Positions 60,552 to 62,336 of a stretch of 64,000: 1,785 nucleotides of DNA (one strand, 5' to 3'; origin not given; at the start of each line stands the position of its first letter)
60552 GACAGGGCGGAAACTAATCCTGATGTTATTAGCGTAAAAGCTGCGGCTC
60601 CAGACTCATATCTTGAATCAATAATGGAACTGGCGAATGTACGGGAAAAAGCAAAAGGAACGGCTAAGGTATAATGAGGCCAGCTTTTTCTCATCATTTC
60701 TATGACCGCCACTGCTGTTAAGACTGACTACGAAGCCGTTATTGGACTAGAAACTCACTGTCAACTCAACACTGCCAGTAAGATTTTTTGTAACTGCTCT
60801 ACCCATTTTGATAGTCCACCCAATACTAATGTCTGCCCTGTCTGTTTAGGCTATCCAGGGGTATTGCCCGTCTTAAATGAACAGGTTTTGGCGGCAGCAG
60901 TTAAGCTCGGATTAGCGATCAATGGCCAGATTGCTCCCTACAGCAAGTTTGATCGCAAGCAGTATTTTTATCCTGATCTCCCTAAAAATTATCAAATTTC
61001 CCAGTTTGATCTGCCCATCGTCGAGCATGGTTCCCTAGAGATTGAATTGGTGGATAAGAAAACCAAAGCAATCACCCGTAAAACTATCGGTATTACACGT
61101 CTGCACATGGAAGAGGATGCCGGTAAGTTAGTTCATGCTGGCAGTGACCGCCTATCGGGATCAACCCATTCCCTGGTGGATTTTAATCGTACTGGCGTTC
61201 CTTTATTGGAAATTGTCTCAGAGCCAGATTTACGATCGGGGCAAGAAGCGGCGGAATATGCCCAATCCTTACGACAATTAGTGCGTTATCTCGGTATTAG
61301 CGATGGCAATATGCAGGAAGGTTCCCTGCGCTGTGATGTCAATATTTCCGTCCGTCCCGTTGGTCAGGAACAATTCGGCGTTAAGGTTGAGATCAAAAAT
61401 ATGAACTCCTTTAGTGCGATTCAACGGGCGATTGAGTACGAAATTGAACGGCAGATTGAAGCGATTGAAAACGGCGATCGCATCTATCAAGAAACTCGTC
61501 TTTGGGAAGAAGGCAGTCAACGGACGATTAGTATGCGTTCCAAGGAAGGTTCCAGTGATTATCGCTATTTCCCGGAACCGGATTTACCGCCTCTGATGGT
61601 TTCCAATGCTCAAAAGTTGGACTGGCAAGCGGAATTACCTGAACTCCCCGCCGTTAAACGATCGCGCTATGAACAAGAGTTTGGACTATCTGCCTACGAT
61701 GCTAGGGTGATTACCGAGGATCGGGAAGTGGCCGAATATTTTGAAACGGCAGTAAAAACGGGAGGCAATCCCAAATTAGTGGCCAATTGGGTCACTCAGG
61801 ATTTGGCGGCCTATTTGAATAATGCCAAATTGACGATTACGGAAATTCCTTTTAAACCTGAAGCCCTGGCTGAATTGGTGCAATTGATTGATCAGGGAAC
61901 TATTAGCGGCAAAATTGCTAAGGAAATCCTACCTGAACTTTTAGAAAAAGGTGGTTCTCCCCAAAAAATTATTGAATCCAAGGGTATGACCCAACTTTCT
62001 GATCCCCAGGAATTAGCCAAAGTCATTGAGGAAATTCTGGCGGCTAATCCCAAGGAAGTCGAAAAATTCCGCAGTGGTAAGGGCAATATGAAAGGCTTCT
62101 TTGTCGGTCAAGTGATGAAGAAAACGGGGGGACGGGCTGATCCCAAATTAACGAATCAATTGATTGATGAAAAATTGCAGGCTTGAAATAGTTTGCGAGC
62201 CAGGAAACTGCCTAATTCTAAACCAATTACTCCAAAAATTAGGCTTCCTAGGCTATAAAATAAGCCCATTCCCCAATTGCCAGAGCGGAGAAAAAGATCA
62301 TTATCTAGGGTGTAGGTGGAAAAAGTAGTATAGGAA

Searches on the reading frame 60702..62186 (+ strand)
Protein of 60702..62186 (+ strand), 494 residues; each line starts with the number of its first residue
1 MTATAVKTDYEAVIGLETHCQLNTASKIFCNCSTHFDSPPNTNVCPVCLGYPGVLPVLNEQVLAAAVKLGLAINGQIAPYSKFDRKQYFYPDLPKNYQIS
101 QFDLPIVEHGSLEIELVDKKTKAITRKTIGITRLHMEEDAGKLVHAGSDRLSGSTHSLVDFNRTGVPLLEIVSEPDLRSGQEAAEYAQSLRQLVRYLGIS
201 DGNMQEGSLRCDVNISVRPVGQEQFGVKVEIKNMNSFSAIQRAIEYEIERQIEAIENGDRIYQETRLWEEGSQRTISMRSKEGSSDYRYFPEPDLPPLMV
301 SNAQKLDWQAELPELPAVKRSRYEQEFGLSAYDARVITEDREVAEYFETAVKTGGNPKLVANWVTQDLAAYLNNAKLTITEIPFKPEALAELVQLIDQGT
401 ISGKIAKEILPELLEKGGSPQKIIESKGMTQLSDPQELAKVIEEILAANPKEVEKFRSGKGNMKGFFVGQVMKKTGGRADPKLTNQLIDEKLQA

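Call 43: search_protein_families(library=pfam, proteins=[window:60702-62186:+], max_evalue=0.00001)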
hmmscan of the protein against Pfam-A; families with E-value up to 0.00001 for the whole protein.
window:60702-62186:+ (494 aa): 2 families
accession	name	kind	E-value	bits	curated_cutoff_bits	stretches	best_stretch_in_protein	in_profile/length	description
PF02934.20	GatB_N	-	4.1e-122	407.1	23.4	1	13-303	2-274/277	GatB/GatE catalytic domain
PF02637.23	GatB_Yqey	-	2.3e-58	196.7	27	1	345-492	1-148/148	GatB domain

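Call 44: list_cluster_members(proteins=[window:60702-62186:+, window:51521-54445:+, window:10321-12582:+, P0017])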
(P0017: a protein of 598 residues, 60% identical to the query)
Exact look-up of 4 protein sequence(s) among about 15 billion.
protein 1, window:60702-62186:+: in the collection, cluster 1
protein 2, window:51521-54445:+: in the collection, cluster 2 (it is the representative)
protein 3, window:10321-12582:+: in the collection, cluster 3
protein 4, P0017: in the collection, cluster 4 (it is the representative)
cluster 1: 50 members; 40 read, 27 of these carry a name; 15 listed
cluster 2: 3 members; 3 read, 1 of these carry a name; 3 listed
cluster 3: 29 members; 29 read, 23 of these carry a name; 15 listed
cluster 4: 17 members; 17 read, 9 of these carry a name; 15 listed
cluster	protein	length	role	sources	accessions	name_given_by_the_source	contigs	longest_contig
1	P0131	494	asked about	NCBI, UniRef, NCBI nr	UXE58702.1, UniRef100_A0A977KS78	MAG: Asp-tRNA(Asn)/Glu-tRNA(Gln) amidotransferase subunit GatB [Woronichinia naegeliana ... | Aspartyl/glutamyl-tRNA(Asn/Gln) amidotransferase subunit B n=1 Tax=Woronichinia ...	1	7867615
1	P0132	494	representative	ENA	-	-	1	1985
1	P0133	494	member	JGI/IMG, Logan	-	aspartyl-tRNA(Asn)/glutamyl-tRNA(Gln) amidotransferase subunit B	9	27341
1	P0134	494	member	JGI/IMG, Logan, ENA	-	aspartyl-tRNA(Asn)/glutamyl-tRNA(Gln) amidotransferase subunit B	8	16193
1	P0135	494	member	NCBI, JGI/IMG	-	aspartyl-tRNA(Asn)/glutamyl-tRNA(Gln) amidotransferase subunit B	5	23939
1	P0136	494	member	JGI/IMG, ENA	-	aspartyl-tRNA(Asn)/glutamyl-tRNA(Gln) amidotransferase subunit B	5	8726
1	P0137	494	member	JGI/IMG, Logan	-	aspartyl-tRNA(Asn)/glutamyl-tRNA(Gln) amidotransferase subunit B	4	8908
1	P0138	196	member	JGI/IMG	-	aspartyl-tRNA(Asn)/glutamyl-tRNA(Gln) amidotransferase subunit B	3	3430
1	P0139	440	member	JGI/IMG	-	aspartyl-tRNA(Asn)/glutamyl-tRNA(Gln) amidotransferase subunit B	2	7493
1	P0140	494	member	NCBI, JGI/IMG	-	aspartyl-tRNA(Asn)/glutamyl-tRNA(Gln) amidotransferase subunit B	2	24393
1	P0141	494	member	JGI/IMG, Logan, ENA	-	aspartyl-tRNA(Asn)/glutamyl-tRNA(Gln) amidotransferase subunit B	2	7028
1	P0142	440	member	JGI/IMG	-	aspartyl-tRNA(Asn)/glutamyl-tRNA(Gln) amidotransferase subunit B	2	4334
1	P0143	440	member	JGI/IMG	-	aspartyl-tRNA(Asn)/glutamyl-tRNA(Gln) amidotransferase subunit B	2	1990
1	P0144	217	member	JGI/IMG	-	aspartyl-tRNA(Asn)/glutamyl-tRNA(Gln) amidotransferase subunit B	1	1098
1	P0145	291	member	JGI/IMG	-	aspartyl-tRNA(Asn)/glutamyl-tRNA(Gln) amidotransferase subunit B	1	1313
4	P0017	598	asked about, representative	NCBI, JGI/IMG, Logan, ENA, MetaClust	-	deferrochelatase/peroxidase EfeB | \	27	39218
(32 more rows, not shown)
